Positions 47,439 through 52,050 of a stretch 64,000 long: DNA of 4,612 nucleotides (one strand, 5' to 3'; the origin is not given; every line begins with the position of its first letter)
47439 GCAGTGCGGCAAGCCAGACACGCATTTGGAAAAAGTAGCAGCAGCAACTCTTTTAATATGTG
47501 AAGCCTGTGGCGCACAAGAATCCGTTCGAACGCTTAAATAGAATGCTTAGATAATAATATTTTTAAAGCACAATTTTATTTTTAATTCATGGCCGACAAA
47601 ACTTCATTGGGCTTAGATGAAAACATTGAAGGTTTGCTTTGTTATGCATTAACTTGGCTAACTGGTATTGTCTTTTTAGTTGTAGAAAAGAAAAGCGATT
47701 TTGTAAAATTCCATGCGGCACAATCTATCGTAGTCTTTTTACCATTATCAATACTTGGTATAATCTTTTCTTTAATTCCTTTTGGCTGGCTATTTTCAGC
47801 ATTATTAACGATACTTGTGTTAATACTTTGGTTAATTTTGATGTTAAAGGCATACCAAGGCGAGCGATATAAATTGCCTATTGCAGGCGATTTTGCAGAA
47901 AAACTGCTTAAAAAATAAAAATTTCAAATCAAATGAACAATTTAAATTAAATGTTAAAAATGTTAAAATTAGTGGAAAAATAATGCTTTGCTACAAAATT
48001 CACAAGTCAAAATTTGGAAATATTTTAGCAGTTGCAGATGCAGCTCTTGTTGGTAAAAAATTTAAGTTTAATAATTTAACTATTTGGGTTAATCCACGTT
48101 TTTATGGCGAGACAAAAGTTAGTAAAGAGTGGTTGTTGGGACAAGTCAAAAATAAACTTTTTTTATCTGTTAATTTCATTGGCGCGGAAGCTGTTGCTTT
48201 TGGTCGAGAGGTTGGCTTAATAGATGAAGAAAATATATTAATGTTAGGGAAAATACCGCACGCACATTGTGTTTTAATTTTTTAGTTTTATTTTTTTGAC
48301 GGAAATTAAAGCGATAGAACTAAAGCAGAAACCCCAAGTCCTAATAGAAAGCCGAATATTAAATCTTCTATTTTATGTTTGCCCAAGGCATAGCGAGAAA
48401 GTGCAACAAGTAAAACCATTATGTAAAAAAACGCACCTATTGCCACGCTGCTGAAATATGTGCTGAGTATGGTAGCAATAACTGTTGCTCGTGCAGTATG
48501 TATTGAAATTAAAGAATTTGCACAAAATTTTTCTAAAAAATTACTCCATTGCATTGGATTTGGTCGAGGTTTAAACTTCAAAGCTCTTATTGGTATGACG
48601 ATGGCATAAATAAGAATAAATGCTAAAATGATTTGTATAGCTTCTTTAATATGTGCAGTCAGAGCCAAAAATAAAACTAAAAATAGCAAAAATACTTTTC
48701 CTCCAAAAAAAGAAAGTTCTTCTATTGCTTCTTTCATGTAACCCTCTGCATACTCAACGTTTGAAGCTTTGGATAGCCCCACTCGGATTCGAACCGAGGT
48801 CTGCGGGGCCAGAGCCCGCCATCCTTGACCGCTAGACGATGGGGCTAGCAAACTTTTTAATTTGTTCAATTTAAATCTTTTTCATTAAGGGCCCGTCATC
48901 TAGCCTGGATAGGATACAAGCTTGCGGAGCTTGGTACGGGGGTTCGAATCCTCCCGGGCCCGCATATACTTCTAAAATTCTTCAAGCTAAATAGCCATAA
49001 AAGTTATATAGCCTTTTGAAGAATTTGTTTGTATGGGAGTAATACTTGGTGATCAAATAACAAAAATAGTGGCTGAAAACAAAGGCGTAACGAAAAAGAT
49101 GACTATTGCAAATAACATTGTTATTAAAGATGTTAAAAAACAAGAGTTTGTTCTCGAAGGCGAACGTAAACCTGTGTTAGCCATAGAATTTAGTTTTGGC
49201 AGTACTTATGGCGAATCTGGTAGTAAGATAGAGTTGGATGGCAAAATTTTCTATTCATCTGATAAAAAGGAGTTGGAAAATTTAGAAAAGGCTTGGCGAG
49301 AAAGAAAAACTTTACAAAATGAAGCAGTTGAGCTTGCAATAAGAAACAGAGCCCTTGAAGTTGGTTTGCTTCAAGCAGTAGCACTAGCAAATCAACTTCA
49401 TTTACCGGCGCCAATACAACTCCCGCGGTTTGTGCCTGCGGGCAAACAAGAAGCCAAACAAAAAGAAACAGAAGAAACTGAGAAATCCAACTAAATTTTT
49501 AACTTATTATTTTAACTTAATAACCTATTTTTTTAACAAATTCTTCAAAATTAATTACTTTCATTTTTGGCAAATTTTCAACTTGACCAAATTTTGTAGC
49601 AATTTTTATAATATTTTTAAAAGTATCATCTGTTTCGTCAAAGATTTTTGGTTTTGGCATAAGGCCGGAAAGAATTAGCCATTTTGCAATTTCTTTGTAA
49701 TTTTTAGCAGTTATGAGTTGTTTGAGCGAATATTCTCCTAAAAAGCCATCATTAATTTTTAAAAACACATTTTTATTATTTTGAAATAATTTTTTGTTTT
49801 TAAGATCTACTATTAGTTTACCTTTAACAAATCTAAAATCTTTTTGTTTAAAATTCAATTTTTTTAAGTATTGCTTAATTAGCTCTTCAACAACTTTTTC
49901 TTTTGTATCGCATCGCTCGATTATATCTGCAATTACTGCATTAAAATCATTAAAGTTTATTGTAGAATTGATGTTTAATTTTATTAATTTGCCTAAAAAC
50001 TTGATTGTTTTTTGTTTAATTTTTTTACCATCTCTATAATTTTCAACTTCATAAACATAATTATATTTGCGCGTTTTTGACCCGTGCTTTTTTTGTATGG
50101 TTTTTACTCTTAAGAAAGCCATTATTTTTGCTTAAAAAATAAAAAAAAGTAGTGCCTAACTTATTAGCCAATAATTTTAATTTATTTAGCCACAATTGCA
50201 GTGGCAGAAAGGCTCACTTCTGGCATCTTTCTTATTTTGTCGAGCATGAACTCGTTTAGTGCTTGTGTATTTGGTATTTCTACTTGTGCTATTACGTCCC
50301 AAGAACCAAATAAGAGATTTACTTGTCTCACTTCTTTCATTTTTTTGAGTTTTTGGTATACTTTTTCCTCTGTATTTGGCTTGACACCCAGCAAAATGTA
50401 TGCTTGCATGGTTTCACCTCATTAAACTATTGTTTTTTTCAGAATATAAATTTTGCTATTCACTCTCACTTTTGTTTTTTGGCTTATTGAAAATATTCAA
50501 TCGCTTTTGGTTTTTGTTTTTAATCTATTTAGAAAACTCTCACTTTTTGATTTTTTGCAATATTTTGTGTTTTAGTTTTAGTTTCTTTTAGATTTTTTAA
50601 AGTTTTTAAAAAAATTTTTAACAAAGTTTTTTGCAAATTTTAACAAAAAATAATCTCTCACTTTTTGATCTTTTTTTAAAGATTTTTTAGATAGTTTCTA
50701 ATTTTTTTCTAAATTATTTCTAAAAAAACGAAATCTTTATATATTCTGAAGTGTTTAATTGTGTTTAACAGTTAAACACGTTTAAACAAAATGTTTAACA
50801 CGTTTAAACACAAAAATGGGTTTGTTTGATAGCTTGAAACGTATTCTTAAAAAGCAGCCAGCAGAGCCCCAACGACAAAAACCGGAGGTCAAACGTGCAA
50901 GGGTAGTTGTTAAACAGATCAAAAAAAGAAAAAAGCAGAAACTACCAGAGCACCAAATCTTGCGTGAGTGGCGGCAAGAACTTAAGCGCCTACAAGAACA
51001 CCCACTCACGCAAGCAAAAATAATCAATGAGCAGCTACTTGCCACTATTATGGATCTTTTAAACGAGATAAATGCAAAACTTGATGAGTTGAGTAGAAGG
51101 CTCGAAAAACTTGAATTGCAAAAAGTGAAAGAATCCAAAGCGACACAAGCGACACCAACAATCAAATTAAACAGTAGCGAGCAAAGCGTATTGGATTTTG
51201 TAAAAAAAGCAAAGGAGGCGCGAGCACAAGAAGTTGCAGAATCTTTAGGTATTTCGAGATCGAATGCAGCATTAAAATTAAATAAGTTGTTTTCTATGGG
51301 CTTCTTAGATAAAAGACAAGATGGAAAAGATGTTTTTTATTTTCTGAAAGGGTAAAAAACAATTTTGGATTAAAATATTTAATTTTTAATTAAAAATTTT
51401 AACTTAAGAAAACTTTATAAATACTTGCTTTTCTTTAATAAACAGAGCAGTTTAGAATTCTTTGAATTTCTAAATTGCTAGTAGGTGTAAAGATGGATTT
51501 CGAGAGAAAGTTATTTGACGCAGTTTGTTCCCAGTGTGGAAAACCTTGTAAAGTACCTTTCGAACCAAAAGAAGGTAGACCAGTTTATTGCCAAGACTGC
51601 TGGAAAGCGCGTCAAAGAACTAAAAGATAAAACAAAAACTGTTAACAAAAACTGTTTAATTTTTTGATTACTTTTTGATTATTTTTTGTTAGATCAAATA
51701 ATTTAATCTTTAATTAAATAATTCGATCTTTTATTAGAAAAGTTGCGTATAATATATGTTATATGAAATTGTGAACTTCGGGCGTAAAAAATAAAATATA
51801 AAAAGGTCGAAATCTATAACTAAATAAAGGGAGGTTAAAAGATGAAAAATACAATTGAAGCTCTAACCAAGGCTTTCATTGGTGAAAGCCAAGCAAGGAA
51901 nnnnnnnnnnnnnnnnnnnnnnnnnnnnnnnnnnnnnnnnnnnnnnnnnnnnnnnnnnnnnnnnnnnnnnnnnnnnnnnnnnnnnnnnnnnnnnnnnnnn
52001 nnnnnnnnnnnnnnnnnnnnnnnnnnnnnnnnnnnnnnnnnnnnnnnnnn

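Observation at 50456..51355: Divergent promoter region with a thrice-repeated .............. motif and nested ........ palindromes in front of a wHTH regulator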

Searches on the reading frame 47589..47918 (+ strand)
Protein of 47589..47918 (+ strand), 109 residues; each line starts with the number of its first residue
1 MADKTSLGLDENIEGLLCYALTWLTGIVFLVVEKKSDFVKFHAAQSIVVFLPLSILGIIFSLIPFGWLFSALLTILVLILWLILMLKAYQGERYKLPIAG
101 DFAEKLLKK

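Call 13: search_protein_families(library=pfam, proteins=[window:47589-47918:+], max_evalue=0.001)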
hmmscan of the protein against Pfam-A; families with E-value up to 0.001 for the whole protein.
window:47589-47918:+ (109 aa): 1 family
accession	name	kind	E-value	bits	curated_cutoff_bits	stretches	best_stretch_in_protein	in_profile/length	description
PF09685.15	DUF4870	-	2.3e-08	34.4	25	1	20-102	20-106/107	Domain of unknown function (DUF4870)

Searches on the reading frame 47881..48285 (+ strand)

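Call 10: search_protein_families(library=pfam, proteins=[window:47881-48285:+], max_evalue=0.01)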
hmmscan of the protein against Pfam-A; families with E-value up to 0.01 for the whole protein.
window:47881-48285:+ (134 aa): 1 family
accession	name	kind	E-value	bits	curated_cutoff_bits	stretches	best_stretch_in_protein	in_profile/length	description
PF04242.18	DUF424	-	4.8e-13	49.6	25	1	46-130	7-89/92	Protein of unknown function (DUF424)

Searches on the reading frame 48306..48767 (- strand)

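Call 10: search_protein_families(library=pfam, proteins=[window:48306-48767:-], max_evalue=0.01)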
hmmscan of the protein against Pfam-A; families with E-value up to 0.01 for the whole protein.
window:48306-48767:- (153 aa): 2 families
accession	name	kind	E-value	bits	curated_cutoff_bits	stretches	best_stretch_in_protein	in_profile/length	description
PF01569.27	PAP2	-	4.6e-11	43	27.2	1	80-151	47-122/130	PAP2 superfamily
PF14378.12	PAP2_3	-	9.1e-05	22.8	27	1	80-148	123-189/190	PAP2 superfamily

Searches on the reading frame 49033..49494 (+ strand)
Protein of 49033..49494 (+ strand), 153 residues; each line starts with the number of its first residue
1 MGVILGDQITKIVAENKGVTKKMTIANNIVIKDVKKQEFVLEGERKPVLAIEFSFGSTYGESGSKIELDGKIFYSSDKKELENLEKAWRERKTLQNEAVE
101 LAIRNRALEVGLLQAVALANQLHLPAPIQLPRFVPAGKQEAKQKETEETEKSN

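Call 10: search_protein_families(library=pfam, proteins=[window:49033-49494:+], max_evalue=0.01)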
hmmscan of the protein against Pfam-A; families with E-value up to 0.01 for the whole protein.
window:49033-49494:+ (153 aa): 0 families

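Call 59: search_protein_families(library=ncbifam, proteins=[window:49033-49494:+], max_evalue=0.001)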
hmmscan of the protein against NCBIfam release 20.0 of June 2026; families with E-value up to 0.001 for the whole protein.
window:49033-49494:+ (153 aa): 0 families

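Call 60: search_solved_structures(query=window:49033-49494:+, max_evalue=1)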
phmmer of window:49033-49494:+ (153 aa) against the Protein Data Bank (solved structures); distinct sequences matched with E-value up to 1: 2.
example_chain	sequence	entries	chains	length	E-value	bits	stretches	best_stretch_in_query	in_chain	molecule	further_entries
7ohi_A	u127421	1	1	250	0.5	13.5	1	22-102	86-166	AP-2 complex subunit alpha-2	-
4c7l_A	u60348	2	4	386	0.68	13.1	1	57-128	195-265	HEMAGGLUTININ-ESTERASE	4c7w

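Call 88: search_protein_families(library=phrogs, proteins=[window:49033-49494:+], max_evalue=0.001)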
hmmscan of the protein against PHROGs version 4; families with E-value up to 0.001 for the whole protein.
window:49033-49494:+ (153 aa): 0 families

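Call 89: search_protein_families(library=padloc, proteins=[window:49033-49494:+], max_evalue=0.001)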
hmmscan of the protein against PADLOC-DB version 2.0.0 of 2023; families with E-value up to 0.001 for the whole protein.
window:49033-49494:+ (153 aa): 0 families

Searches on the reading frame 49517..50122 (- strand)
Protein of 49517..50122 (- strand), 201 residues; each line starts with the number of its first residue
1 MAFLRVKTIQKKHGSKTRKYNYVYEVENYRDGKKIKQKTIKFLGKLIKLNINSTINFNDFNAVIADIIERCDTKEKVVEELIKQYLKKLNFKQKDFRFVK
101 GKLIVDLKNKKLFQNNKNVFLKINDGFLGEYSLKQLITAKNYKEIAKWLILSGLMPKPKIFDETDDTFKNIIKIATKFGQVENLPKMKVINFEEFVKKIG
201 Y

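Call 10: search_protein_families(library=pfam, proteins=[window:49517-50122:-], max_evalue=0.01)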
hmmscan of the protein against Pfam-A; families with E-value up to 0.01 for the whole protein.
window:49517-50122:- (201 aa): 0 families

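Call 59: search_protein_families(library=ncbifam, proteins=[window:49517-50122:-], max_evalue=0.001)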
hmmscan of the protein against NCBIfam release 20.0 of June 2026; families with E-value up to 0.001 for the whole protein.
window:49517-50122:- (201 aa): 0 families

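Call 62: search_solved_structures(query=window:49517-50122:-, max_evalue=1)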
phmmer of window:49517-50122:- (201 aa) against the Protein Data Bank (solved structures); distinct sequences matched with E-value up to 1: 15.
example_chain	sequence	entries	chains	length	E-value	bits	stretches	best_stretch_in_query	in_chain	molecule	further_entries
6zyh_A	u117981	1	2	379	0.033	17.3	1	72-191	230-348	Endoplasmic reticulum chaperone BiP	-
6h9u_A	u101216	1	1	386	0.035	17.3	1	72-191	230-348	Endoplasmic reticulum chaperone BiP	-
6ha7_A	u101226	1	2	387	0.035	17.2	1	72-191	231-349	Endoplasmic reticulum chaperone BiP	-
6eob_A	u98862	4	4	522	0.054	16.6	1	72-191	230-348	78 kDa glucose-regulated protein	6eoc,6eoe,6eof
5o4p_A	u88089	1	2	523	0.055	16.6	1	72-191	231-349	78 kDa glucose-regulated protein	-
6hab_A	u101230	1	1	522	0.055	16.6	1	72-191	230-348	Endoplasmic reticulum chaperone BiP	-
7a4u_A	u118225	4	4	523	0.055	16.6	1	72-191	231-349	Endoplasmic reticulum chaperone BiP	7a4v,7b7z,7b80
9h0c_A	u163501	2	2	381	0.077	16.1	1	72-191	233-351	Endoplasmic reticulum chaperone BiP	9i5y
6cz1_A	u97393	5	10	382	0.077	16.1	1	72-191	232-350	Endoplasmic reticulum chaperone BiP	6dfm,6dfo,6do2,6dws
3ldl_A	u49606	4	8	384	0.078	16.1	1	72-191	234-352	78 kDa glucose-regulated protein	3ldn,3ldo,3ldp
5evz_A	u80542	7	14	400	0.085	16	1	72-191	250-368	78 kDa glucose-regulated protein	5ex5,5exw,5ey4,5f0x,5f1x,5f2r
3iuc_A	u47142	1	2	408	0.089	15.9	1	72-191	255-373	Heat shock 70kDa protein 5 (Glucose-regulated protein, 78kDa)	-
6zmd_A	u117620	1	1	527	0.13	15.4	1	72-191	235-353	Endoplasmic reticulum chaperone BiP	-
1p4a_A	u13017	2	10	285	0.17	15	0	50-110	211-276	Pur operon repressor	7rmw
1o57_A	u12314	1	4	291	0.18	15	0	50-110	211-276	PUR OPERON REPRESSOR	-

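Call 88: search_protein_families(library=phrogs, proteins=[window:49517-50122:-], max_evalue=0.001)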
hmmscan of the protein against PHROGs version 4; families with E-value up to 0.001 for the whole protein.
window:49517-50122:- (201 aa): 0 families

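Call 89: search_protein_families(library=padloc, proteins=[window:49517-50122:-], max_evalue=0.001)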
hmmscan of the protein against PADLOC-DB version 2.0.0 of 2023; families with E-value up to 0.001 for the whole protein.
window:49517-50122:- (201 aa): 0 families

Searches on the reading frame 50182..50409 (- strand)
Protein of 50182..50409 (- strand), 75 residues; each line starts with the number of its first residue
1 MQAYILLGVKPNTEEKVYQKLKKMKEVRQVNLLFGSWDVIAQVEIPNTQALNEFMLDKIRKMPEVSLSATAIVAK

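Call 10: search_protein_families(library=pfam, proteins=[window:50182-50409:-], max_evalue=0.01)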
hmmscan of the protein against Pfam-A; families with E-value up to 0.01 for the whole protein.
window:50182-50409:- (75 aa): 3 families
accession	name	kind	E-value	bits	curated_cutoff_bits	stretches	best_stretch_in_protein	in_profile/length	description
PF01037.27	AsnC_trans_reg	-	9.2e-15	54.8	25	1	6-74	2-71/73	Lrp/AsnC ligand binding domain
PF22482.2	AsnC_trans_reg_3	-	3.6e-05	24.2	24.4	1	15-66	25-75/95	PF0864 C-terminal dimeric alpha+beta barrel domain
PF16830.10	NBD94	-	0.002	19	25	1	10-62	10-63/91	Nucleotide-Binding Domain 94 of RH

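Call 59: search_protein_families(library=ncbifam, proteins=[window:50182-50409:-], max_evalue=0.001)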
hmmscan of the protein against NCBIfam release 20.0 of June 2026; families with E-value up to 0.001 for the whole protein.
window:50182-50409:- (75 aa): 1 family
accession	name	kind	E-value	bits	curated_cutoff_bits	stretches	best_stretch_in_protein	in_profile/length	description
NF040947.1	trans_reg_LysM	equivalog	2.9e-07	30.3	180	1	2-74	61-133/136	HTH-type transcriptional regulator LysM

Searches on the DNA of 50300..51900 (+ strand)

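Call 51: search_rna_families(sources=[L001, L003, L004, L007, L009, L010, L011, L013, L014, L017, L018, L019, L020, L021, L023, L025, L026], threshold=gathering)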
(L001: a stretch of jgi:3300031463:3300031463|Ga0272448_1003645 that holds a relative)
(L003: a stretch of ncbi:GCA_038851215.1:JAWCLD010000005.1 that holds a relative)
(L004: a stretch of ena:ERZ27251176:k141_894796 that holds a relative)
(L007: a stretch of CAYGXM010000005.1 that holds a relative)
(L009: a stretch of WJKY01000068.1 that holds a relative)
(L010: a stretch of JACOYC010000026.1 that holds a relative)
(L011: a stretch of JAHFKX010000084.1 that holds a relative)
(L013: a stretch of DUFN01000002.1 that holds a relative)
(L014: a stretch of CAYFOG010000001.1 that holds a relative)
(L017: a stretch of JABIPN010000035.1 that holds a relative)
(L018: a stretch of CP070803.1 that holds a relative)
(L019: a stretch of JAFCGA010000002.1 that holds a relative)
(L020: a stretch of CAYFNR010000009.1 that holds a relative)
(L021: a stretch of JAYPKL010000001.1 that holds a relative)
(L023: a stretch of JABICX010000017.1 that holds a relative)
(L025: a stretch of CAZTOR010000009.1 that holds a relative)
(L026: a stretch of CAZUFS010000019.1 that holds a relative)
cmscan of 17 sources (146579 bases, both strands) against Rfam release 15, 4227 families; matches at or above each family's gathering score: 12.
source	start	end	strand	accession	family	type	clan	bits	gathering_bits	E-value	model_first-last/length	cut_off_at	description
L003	133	386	+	RF00373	RNaseP_arch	Gene; ribozyme;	CL00002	106.5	84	2e-28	1-288/288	no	Archaeal RNase P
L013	487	558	+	RF00005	tRNA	Gene; tRNA;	CL00001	69.7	29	8.6e-13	1-71/71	no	tRNA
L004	1969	2042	+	RF00005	tRNA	Gene; tRNA;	CL00001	59.7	29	5e-10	1-71/71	no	tRNA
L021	9164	9236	-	RF00005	tRNA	Gene; tRNA;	CL00001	59.3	29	6.3e-10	1-71/71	no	tRNA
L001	1885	1957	-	RF00005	tRNA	Gene; tRNA;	CL00001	58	29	1.5e-09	1-71/71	no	tRNA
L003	2126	2198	-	RF00005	tRNA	Gene; tRNA;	CL00001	58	29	1.5e-09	1-71/71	no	tRNA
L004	1856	1928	-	RF00005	tRNA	Gene; tRNA;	CL00001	56.5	29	3.7e-09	1-71/71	no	tRNA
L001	2018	2091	+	RF00005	tRNA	Gene; tRNA;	CL00001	51.9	29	6.8e-08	1-71/71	no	tRNA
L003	2236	2309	+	RF00005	tRNA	Gene; tRNA;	CL00001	51.9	29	6.8e-08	1-71/71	no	tRNA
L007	998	1085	-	RF00005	tRNA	Gene; tRNA;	CL00001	51.6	29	8.4e-08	1-71/71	no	tRNA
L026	5371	5443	-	RF00005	tRNA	Gene; tRNA;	CL00001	46.1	29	2.7e-06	1-71/71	no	tRNA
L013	4170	4241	-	RF00005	tRNA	Gene; tRNA;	CL00001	31.2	29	0.034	1-71/71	no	tRNA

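Call 52: search_rna_families(source=window, start=50300, end=51900, threshold=evalue, max_evalue=1)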
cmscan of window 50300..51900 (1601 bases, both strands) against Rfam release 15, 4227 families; matches with E-value up to 1: 2.
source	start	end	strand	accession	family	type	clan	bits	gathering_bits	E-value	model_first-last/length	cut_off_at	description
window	50744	50814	+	RF00696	mir-203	Gene; miRNA;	-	17.7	65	0.92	1-80/80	no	mir-203 microRNA precursor family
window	50788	50931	+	RF02577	tsr24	Gene; sRNA;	-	16.8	50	0.54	1-238/238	no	S. aureus tsr24 small RNA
